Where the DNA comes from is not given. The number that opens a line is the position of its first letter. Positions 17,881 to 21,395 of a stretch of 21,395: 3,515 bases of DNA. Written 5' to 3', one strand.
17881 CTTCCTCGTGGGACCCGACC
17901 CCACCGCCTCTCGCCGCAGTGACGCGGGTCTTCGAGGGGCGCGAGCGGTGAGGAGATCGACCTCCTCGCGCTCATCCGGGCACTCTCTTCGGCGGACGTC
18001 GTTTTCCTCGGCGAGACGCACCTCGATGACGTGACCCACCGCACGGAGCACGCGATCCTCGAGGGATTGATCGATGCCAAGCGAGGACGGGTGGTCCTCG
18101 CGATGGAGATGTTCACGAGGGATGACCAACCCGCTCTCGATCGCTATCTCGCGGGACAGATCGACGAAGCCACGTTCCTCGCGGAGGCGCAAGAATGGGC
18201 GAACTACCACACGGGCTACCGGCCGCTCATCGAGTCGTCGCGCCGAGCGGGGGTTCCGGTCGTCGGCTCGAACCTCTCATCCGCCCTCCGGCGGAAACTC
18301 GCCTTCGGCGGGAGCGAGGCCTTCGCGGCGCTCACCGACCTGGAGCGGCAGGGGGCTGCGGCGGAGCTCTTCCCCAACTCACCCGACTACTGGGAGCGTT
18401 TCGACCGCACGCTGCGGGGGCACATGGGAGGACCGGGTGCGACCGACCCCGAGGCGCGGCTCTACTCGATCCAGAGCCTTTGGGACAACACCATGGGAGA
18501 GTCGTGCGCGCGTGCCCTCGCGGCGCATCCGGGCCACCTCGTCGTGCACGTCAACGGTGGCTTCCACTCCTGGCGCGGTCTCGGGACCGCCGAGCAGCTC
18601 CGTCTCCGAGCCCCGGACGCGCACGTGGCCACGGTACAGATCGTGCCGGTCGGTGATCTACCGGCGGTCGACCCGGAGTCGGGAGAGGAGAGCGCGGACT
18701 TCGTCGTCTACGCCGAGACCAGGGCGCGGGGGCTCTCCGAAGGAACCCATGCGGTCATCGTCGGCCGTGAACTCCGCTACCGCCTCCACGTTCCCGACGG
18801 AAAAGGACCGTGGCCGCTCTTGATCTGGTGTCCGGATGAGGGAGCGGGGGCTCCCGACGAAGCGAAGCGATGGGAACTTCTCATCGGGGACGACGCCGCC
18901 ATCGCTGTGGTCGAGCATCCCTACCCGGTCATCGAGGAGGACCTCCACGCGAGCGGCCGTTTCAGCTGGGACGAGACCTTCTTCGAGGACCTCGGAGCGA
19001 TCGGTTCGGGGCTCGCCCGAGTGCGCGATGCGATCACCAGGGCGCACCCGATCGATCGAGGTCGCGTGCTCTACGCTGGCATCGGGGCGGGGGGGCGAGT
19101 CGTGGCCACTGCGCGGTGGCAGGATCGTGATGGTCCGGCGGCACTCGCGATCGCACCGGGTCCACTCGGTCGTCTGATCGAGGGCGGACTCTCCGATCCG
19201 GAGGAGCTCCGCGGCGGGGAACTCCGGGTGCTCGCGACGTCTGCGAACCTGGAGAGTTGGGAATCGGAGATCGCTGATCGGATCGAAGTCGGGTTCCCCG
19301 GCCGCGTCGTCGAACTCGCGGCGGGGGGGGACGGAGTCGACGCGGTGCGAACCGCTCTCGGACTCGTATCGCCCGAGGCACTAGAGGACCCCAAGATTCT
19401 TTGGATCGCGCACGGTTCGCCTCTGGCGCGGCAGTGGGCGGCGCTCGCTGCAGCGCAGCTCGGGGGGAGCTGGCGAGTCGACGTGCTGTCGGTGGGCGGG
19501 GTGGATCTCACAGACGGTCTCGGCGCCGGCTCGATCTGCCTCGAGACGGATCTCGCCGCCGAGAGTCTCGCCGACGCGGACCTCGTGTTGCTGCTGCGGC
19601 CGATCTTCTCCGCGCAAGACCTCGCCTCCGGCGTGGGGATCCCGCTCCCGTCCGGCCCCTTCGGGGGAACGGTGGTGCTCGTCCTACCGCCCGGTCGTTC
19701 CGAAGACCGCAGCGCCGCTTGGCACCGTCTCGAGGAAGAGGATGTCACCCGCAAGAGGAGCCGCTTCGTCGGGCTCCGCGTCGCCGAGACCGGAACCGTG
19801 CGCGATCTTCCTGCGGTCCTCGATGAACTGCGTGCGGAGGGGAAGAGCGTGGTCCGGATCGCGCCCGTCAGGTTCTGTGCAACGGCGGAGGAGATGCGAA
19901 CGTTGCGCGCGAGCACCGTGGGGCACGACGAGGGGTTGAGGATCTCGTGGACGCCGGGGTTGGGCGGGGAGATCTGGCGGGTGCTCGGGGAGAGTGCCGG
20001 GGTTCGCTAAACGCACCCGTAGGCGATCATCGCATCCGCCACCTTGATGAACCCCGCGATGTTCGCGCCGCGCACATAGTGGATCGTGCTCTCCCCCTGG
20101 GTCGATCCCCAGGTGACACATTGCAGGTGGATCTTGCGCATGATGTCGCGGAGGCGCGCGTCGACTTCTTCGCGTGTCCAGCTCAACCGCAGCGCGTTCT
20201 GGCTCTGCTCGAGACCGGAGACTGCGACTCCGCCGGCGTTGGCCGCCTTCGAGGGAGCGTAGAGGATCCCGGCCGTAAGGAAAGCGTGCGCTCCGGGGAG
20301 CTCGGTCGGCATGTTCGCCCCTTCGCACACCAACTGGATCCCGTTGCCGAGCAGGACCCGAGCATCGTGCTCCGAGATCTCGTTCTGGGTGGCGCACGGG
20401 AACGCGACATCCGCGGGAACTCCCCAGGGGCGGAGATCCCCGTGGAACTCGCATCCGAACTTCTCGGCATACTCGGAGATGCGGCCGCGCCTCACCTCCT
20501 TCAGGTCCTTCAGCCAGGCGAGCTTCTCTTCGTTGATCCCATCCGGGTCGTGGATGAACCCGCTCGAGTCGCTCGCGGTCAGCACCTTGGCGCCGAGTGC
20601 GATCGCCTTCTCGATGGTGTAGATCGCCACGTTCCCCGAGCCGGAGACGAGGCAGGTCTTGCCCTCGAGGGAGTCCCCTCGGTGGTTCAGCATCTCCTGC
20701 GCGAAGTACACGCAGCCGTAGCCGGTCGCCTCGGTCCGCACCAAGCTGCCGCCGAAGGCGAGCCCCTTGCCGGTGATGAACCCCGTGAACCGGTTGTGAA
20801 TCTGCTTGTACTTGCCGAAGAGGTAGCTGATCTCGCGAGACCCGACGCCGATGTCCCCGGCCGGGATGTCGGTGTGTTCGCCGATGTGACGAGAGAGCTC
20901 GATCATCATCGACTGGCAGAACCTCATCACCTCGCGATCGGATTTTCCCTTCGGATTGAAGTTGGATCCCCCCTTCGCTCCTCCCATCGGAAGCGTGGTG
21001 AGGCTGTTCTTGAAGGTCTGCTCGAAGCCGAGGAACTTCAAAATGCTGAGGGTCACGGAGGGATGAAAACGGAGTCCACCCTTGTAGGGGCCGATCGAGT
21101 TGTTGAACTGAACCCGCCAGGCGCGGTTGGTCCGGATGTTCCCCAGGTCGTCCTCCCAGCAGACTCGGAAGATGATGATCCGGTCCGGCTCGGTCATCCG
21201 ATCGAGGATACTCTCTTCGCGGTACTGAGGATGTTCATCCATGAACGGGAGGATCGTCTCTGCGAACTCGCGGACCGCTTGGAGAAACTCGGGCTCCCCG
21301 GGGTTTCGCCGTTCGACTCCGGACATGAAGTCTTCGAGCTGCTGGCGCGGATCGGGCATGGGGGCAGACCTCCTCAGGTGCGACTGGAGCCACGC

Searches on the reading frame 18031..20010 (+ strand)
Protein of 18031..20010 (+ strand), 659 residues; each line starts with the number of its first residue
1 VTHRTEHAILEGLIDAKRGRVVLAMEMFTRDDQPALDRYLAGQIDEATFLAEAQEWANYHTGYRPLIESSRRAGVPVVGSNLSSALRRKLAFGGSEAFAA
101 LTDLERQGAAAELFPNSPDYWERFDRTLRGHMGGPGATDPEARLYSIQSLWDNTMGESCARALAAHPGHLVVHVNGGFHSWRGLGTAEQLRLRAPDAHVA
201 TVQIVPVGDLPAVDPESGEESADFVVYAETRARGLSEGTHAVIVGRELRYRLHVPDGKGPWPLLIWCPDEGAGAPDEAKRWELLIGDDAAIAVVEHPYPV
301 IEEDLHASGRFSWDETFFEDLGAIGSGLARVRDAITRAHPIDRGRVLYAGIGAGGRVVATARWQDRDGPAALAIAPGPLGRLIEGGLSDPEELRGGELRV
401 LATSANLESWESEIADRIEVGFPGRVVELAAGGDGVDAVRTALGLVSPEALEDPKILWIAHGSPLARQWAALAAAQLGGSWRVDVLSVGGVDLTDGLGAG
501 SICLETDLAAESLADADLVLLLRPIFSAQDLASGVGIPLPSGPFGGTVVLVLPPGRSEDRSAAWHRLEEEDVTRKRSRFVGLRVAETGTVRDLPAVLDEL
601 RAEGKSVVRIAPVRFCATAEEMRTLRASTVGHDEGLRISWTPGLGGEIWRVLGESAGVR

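Call 53: search_protein_families(library=pfam, proteins=[window:18031-20010:+])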
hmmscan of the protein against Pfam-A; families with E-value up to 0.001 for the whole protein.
window:18031-20010:+ (659 aa): 1 family
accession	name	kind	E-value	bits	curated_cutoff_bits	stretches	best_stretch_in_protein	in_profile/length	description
PF04187.18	Cofac_haem_bdg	-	9.7e-44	150.3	27.7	1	2-190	22-213/213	Haem-binding uptake, Tiki superfamily, ChaN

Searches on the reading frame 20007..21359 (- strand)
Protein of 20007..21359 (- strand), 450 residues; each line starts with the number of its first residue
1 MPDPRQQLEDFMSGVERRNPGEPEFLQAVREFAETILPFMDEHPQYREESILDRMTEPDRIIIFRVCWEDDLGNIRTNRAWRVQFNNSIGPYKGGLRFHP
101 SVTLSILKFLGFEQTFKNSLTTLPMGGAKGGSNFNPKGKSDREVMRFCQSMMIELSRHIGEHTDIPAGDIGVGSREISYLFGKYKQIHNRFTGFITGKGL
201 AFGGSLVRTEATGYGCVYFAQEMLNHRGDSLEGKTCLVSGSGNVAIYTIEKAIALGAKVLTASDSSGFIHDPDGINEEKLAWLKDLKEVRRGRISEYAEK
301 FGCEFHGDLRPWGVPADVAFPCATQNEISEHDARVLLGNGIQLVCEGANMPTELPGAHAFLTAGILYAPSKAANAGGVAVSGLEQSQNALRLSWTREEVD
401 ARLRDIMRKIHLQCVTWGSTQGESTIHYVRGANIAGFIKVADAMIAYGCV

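Call 53: search_protein_families(library=pfam, proteins=[window:20007-21359:-])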
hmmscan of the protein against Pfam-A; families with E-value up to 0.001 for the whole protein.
window:20007-21359:- (450 aa): 2 families
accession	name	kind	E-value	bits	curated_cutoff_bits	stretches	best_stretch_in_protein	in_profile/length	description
PF00208.27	ELFV_dehydrog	-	2.3e-83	280.1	23.4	1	203-448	1-241/241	Glutamate/Leucine/Phenylalanine/Valine dehydrogenase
PF02812.23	ELFV_dehydrog_N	-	3e-49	166.5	25.3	1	58-185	1-128/129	Glu/Leu/Phe/Val dehydrogenase, dimerisation domain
